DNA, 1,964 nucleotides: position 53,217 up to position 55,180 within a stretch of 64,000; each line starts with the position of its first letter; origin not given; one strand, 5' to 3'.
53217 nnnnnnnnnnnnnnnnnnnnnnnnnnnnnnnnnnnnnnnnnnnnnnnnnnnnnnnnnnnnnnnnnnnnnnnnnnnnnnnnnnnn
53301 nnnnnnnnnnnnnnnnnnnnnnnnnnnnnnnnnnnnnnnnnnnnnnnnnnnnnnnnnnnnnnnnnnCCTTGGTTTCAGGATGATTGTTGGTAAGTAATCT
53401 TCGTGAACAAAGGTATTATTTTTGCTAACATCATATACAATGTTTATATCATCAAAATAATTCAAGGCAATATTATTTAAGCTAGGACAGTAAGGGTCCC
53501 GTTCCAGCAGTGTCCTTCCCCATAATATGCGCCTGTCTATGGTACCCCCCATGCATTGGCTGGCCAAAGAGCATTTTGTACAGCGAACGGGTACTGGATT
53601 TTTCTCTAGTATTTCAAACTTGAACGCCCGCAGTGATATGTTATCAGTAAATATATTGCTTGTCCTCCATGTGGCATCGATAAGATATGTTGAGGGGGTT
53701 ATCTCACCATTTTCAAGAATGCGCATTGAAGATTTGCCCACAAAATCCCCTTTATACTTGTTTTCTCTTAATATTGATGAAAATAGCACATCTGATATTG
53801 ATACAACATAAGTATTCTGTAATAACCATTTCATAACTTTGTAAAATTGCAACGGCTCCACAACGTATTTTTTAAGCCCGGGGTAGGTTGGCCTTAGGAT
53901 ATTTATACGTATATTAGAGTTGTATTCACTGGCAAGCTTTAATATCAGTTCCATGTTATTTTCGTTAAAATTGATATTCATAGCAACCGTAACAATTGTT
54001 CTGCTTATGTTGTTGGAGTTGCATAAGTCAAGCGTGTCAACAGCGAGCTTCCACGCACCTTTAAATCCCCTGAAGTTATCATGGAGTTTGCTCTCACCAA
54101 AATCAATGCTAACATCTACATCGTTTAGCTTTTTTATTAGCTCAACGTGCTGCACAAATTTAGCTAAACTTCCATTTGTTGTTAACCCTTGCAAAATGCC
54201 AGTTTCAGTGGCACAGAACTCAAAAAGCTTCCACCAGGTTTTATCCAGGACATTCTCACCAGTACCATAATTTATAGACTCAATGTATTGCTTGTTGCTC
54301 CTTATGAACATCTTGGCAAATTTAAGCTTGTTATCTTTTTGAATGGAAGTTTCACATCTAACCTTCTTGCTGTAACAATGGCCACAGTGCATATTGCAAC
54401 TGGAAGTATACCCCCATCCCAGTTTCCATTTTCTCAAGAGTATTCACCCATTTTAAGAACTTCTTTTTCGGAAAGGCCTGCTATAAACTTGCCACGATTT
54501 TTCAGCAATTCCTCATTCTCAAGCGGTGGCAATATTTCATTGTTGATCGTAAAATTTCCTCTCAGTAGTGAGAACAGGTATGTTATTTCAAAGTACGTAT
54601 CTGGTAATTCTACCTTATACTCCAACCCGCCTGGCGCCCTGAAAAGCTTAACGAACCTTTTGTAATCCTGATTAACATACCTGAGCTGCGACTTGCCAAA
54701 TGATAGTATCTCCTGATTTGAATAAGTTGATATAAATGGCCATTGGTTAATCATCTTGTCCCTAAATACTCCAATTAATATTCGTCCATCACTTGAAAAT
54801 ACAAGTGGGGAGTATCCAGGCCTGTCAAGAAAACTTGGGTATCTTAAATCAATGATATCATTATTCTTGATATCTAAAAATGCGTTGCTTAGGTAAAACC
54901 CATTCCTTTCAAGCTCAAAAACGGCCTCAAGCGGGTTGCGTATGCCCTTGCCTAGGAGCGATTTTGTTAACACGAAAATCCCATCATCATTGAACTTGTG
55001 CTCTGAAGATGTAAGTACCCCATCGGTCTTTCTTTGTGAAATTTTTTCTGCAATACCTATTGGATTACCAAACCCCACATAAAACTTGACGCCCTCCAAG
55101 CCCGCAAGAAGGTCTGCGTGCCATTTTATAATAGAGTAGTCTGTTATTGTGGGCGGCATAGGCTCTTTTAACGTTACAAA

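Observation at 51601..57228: Coupled HPrK-like / radical-SAM-SPASM / amidohydrolase-HAD cassette sharing a divergent promoter with two tandem methyltransferases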

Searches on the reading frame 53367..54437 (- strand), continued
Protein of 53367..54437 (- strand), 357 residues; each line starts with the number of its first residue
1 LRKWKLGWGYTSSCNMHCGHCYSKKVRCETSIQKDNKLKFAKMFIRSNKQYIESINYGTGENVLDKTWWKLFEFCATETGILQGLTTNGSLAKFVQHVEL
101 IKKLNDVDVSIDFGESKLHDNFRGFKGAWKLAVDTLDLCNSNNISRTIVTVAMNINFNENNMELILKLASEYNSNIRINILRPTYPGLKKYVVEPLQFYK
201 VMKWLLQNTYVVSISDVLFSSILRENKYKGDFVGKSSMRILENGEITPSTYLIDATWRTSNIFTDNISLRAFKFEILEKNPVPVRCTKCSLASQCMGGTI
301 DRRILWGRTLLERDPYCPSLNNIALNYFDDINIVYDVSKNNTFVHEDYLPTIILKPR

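Call 36: search_solved_structures(query=A2, max_evalue=0.001, show_alignments=1)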
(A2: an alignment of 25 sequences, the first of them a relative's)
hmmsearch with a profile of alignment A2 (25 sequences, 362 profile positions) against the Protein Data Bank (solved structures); distinct sequences matched with E-value up to 0.001: 24.
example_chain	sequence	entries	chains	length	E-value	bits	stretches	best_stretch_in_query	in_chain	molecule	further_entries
4k37_A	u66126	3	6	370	2.2e-17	66.4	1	14-330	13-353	Anaerobic sulfatase-maturating enzyme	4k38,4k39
4k36_A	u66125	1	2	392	2.8e-17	66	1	14-330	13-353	Anaerobic sulfatase-maturating enzyme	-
6efn_A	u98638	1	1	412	9.3e-16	61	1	12-175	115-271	Sporulation killing factor maturation protein SkfB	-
5wgg_A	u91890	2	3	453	7.9e-12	48.1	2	12-127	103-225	Radical SAM domain protein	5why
9gm3_A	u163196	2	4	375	1.8e-10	43.6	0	266-328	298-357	ChlB radical SAM domain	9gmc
9dfu_A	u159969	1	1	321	1.3e-09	40.8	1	8-164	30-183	Radical SAM core domain-containing protein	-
2fb2_A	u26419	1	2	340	1.6e-09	40.5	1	11-230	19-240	Molybdenum cofactor biosynthesis protein A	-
9dfn_A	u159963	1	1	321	1.7e-09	40.4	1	11-164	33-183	Radical SAM core domain-containing protein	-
1tv7_A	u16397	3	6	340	1.9e-09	40.2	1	12-230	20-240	Molybdenum cofactor biosynthesis protein A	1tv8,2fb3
5v1q_A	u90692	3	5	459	7.9e-09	38.2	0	236-309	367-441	Radical SAM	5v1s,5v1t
9dgw_A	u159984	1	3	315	4.5e-08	35.7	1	9-157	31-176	Radical SAM core domain-containing protein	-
9dfw_A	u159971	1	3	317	4.8e-08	35.6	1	9-157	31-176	Radical SAM core domain-containing protein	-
6b4c_A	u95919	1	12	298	5.1e-08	35.5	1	11-157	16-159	Viperin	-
7n7i_A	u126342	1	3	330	5.9e-08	35.3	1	11-157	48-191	Viperin-like enzyme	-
7tol_A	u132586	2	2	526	7e-08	35.1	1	12-188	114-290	glycerol dibiphytanyl glycerol tetraether - macrocyclic archaeol synthase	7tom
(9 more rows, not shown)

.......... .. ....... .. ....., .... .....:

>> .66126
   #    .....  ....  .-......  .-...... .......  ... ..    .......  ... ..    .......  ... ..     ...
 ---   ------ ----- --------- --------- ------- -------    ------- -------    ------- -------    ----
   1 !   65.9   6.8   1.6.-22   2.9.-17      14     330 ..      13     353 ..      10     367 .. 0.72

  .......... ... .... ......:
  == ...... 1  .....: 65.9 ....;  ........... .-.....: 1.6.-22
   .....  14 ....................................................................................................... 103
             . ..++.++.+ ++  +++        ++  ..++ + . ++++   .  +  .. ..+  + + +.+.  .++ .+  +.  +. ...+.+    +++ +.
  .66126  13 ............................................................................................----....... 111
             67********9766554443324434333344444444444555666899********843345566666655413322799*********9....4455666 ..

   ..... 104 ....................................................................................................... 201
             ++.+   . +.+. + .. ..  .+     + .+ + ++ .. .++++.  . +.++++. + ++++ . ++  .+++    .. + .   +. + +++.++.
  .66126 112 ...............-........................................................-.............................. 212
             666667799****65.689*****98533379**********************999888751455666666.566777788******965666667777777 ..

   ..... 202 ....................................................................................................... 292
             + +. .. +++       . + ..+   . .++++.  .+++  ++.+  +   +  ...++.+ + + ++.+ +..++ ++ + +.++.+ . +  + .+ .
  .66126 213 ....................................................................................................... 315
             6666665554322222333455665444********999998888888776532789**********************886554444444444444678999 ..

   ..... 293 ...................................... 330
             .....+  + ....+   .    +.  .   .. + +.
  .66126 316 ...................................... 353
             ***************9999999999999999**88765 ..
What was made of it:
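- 53364..54437 (-): 357-aa radical SAM enzyme with a reduced SPASM-type C-terminal domain. The best PDB match of the family profile is anSME, aligned over its full length (call 36).
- The best PDB match is anSME (call 36).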

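Call 60: search_protein_families(library=pfam, proteins=[L005:15322-16386:+, L005:16368-17075:+, L005:13363-14220:+], max_evalue=0.001)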
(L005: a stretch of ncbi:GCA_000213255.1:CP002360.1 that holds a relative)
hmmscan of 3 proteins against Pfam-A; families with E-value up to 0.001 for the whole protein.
L005:15322-16386:+ (355 aa): 0 families

L005:16368-17075:+ (236 aa): 0 families

L005:13363-14220:+ (286 aa): 2 families
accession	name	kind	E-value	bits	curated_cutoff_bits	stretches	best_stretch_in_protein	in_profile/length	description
PF04055.27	Radical_SAM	-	1.7e-20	74.3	29.5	1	18-165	3-164/166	Radical SAM superfamily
PF13353.11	Fer4_12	-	4.3e-08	34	22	1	20-120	13-119/137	4Fe-4S single cluster domain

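Call 104: search_protein_families(library=pfam, proteins=[L005:16368-17075:+], max_evalue=0.01)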
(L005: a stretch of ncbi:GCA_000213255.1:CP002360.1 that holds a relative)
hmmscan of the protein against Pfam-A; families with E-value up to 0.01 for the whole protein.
L005:16368-17075:+ (236 aa): 0 families

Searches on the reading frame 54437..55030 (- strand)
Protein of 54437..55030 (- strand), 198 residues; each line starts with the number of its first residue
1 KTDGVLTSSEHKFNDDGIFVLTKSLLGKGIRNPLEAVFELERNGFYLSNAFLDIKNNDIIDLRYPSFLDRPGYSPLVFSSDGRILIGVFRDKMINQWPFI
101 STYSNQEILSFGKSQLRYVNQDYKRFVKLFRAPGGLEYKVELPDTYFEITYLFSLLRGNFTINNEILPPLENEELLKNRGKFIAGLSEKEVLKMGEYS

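Call 73: search_solved_structures(query=A7, max_evalue=10)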
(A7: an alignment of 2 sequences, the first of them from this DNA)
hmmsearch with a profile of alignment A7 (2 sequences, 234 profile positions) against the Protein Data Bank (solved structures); distinct sequences matched with E-value up to 10: 2.
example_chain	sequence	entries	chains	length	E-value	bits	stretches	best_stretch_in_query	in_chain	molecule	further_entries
3iiu_M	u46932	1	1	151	0.84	12.4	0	23-49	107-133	Peridinin-chlorophyll a-binding protein 1, chloroplastic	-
2x1z_M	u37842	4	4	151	1.2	11.9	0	22-49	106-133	PERIDININ-CHLOROPHYLL A-BINDING PROTEIN, CHLOROPLASTIC | Peridinin-chlorophyll a-binding protein 1, chloroplastic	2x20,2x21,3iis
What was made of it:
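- Tried and rejected: The PDB profile search gave nothing below E 0.8 (call 73).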

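Call 102: predict_structure(alignment_id=A7)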
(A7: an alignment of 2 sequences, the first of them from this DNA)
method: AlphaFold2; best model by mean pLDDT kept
length: 198 residues; sequences in the alignment: 2
mean_pLDDT: 34.7   pTM: 0.21
mean pLDDT of the five models: 34.7, 34.3, 33.8, 33.1, 31.3
residues with pLDDT >= 90: 0; 70-90: 0; 50-70: 0; < 50: 198
segments of 3 or more residues with pLDDT < 50: 1-198
pLDDT, mean of each block of 10 residues (from residue 1): 28 32 40 43 36 34 34 39 41 38 31 33 29 27 33 32 32 43 38 32
secondary structure, 60 per line:
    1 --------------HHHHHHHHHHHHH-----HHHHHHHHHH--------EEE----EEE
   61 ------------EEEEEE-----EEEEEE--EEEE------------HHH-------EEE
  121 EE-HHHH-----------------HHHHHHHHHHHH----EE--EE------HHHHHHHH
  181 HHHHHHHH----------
elements in order: H15-27 H33-42 E51-53 E58-60 E73-78 E84-89 E92-95 E118-122 H124-127 H145-156 H173-188
